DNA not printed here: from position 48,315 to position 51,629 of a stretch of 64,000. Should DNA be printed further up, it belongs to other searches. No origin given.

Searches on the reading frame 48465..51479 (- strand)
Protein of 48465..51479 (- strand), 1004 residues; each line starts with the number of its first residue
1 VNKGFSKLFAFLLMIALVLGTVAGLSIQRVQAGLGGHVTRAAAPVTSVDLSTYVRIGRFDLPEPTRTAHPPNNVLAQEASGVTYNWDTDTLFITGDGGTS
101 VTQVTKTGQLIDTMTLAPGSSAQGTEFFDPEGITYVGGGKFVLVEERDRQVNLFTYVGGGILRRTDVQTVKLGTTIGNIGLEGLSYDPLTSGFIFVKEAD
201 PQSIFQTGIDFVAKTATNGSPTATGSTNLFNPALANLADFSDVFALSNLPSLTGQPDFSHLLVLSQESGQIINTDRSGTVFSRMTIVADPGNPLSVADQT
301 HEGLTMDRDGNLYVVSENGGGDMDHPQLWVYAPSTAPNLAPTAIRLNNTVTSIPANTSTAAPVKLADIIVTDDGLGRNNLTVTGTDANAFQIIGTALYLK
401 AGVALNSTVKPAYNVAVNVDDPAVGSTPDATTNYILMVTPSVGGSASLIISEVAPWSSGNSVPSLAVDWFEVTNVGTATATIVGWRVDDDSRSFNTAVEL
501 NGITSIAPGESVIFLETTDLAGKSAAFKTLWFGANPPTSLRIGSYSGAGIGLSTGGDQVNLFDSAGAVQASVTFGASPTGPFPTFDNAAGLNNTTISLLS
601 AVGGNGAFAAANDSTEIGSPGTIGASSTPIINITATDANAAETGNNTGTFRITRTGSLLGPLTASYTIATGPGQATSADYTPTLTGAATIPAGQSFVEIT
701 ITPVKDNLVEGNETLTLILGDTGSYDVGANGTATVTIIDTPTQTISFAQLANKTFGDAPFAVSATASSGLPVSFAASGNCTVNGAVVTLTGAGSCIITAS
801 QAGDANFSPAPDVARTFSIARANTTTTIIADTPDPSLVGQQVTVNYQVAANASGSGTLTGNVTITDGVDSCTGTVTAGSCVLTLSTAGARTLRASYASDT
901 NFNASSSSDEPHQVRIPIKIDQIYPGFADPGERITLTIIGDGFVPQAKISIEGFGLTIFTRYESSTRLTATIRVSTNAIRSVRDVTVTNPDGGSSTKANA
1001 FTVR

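Call 7: search_protein_families(library=pfam, proteins=[window:48465-51479:-], max_evalue=0.01)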
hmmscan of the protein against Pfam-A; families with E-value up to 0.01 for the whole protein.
window:48465-51479:- (1004 aa): 5 families
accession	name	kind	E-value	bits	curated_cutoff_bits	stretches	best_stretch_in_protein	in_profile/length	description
PF06977.17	SdiA-regulated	-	2.1e-40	138.9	21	1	74-317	20-241/249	SdiA-regulated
PF00932.25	LTD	-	3.4e-12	47.2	34.3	1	445-575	5-108/109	Lamin Tail Domain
PF16640.11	Big_3_5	-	4.5e-11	43.6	35.5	1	832-911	4-84/88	Bacterial Ig-like domain (group 3)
PF13449.12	Phytase-like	-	6.6e-09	36.5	27.6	1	79-193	6-138/284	Esterase-like activity of phytase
PF03160.20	Calx-beta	-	7.7e-06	26.4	27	1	631-740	8-118/119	Calx-beta domain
